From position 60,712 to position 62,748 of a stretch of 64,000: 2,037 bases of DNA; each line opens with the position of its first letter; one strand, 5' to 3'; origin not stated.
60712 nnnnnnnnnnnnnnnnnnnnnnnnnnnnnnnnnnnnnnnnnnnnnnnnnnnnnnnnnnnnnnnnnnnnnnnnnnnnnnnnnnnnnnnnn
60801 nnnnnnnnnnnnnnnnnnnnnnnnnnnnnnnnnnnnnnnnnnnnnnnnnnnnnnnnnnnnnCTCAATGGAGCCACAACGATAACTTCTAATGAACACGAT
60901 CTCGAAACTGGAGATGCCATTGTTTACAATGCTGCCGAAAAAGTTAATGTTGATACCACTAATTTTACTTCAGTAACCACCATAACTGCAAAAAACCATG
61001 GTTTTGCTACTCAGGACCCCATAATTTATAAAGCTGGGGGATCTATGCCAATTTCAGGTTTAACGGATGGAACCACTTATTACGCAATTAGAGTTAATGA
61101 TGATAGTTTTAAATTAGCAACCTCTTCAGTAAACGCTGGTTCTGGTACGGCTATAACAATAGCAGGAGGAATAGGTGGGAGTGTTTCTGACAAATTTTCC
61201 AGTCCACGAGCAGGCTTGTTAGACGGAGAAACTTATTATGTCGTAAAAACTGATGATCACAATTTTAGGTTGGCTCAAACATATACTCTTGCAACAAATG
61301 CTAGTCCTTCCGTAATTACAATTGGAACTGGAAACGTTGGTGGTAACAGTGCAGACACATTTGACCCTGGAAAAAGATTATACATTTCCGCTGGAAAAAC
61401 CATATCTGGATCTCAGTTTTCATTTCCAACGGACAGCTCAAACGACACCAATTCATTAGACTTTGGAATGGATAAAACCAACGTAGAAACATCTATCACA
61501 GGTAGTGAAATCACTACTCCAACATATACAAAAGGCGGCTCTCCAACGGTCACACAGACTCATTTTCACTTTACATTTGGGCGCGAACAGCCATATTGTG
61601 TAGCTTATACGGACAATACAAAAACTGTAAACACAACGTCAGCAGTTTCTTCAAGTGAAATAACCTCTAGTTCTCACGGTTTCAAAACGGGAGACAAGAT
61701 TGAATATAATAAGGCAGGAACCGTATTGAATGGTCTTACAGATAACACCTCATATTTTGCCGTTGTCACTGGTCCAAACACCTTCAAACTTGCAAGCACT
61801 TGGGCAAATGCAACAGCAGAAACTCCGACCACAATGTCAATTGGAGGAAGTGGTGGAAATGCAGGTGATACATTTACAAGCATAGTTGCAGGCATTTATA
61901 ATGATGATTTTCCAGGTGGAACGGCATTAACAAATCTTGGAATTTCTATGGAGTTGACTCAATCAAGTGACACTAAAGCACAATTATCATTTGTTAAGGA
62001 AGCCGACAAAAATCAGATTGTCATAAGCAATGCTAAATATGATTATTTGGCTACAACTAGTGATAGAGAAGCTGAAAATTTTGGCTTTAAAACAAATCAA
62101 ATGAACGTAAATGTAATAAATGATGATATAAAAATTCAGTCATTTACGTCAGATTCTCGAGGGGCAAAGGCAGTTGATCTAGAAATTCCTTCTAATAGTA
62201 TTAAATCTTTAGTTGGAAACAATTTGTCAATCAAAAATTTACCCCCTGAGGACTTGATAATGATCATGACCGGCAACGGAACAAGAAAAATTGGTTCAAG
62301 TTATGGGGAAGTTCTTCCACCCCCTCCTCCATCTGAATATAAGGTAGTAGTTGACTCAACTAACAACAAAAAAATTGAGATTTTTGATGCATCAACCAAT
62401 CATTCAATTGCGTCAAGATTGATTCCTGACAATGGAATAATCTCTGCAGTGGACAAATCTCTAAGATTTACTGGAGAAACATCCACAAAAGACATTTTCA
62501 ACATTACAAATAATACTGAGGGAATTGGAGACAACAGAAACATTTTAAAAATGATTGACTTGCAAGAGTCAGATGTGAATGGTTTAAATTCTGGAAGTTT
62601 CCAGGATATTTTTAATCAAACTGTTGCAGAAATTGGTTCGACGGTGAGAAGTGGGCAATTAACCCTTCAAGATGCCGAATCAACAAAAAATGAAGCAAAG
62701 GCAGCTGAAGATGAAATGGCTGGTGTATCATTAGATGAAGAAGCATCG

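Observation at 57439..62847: Giant 1802-aa FlgK with a ~1400-aa repeat-containing central insert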

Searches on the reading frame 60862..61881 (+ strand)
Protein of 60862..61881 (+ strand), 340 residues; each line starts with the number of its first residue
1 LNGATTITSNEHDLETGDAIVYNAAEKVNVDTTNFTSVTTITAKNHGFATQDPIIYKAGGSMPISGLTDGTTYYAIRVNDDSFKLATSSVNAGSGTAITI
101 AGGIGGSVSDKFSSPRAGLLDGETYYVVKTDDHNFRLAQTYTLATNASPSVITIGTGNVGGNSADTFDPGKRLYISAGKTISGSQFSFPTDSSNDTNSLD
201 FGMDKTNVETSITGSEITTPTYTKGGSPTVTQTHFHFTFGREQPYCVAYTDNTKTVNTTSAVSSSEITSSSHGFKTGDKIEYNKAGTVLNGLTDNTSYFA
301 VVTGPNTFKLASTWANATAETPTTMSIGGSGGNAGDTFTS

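Call 64: search_dna_similar(query=window:60862-61881:+, collection=phages, mode=protein, max_evalue=0.001, max_rows=25)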
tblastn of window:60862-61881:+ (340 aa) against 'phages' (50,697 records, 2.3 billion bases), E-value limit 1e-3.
Records with a match: 9; places in all: 15; records where one place covers at least 80% of the query: 0.
Best place of each record, by identity: <60% 9.
By first word of the organism name: Prochlorococcus 6; Synechococcus 2; Actinomycetia 1.
By host as written in the record: Prochlorococcus sp. MED4 4; Prochlorococcus MED4 2; Synechococcus sp. WH8017 2; Actinomycetia bacterium 1.
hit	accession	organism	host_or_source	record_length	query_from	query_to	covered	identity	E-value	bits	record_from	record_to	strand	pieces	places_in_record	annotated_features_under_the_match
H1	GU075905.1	Prochlorococcus phage P-HM2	Prochlorococcus sp. MED4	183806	12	331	41%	39.7%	5e-5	99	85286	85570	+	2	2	YapH protein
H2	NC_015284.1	Prochlorococcus phage P-HM2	Prochlorococcus sp. MED4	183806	12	331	41%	39.7%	5e-5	99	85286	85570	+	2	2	tail fiber protein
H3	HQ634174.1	Prochlorococcus phage MED4-213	Prochlorococcus MED4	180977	41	331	33%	42.9%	3e-4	96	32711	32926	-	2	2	hypothetical protein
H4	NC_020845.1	Prochlorococcus phage MED4-213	Prochlorococcus MED4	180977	41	331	33%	42.9%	3e-4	96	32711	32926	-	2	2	tail fiber protein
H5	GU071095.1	Synechococcus phage S-SM2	Synechococcus sp. WH8017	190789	272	332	18%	42.6%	7e-5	50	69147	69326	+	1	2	gp7: baseplate wedge initiator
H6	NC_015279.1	Synechococcus phage S-SM2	Synechococcus sp. WH8017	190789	272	332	18%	42.6%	7e-5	50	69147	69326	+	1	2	gp7: baseplate wedge subunit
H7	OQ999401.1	Actinomycetia phage DSL-LC01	Actinomycetia bacterium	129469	39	91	16%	47.2%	2e-4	49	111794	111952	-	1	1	ALK tyrosine kinase receptor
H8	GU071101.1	Prochlorococcus phage P-HM1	Prochlorococcus sp. MED4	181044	41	91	15%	45.1%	3e-4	49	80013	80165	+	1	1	YapH protein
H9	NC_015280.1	Prochlorococcus phage P-HM1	Prochlorococcus sp. MED4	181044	41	91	15%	45.1%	3e-4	49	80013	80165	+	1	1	tail fiber protein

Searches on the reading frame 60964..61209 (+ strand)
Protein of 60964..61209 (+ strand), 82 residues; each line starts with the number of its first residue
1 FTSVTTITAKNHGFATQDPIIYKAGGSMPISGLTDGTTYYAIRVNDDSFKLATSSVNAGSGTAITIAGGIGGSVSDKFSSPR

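Call 33: search_protein_families(library=pfam, proteins=[window:60964-61209:+], max_evalue=10)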
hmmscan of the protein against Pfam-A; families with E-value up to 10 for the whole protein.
window:60964-61209:+ (82 aa): 0 families

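Call 63: search_protein_families(library=phrogs, proteins=[window:60964-61209:+], max_evalue=0.001)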
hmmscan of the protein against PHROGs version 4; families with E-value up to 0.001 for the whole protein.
window:60964-61209:+ (82 aa): 4 families
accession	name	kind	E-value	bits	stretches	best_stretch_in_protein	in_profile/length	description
phrog_2885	-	tail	3.2e-10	38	1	2-73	1814-1884/4179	baseplate wedge subunit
phrog_38233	-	tail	1.1e-09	37.8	1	3-70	280-343/896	tail fiber protein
phrog_32294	-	tail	1.9e-08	32.5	1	2-69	996-1067/2435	baseplate wedge subunit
phrog_30390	-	unknown function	3.3e-05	23.5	1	6-73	464-530/766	-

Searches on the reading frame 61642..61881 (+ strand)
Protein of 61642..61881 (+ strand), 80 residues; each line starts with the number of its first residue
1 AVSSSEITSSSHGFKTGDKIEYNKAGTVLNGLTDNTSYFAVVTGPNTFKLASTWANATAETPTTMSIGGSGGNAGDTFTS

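Call 33: search_protein_families(library=pfam, proteins=[window:61642-61881:+], max_evalue=10)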
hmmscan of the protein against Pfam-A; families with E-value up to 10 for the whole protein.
window:61642-61881:+ (80 aa): 1 family
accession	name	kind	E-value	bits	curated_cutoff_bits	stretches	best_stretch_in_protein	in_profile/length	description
PF02513.24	Spin-Ssty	-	0.24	11.7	25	1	11-41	6-36/50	Spin/Ssty Family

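Call 63: search_protein_families(library=phrogs, proteins=[window:61642-61881:+], max_evalue=0.001)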
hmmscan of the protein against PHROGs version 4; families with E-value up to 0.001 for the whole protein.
window:61642-61881:+ (80 aa): 3 families
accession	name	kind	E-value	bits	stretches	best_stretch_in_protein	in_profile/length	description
phrog_2885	-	tail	9.9e-10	36.3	1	3-74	1815-1886/4179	baseplate wedge subunit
phrog_30390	-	unknown function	1.9e-08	34.2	1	2-72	460-530/766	-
phrog_38233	-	tail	8.4e-08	31.6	1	3-62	280-336/896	tail fiber protein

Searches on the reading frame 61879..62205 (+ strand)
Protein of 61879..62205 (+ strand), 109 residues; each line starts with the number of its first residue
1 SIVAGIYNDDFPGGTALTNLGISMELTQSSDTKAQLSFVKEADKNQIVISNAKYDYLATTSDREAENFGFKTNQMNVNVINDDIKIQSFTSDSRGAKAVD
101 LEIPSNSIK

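Call 78: search_protein_families(library=pfam, proteins=[window:61879-62205:+], max_evalue=1)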
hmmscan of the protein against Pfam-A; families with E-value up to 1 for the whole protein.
window:61879-62205:+ (109 aa): 2 families
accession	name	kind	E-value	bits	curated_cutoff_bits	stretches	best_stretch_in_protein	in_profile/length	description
PF22125.1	Lreu_0056_like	-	0.018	15.7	26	1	17-79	8-69/117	Hypotheical protein Lreu_0056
PF15598.11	Imm61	-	0.087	13.1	25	1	23-74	6-59/157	Immunity protein 61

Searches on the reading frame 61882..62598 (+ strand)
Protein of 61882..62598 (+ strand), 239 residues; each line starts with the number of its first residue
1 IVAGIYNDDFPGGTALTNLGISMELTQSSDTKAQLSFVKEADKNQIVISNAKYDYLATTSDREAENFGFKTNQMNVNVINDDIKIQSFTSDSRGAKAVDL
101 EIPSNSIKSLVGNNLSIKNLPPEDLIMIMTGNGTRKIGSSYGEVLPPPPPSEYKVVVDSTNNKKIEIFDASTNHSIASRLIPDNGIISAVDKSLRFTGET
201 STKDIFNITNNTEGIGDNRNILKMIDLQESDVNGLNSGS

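Call 33: search_protein_families(library=pfam, proteins=[window:61882-62598:+], max_evalue=10)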
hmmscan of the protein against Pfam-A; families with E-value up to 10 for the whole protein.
window:61882-62598:+ (239 aa): 1 family
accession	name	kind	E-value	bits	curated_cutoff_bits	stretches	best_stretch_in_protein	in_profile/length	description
PF22125.1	Lreu_0056_like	-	0.07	13.8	26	1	16-78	8-69/117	Hypotheical protein Lreu_0056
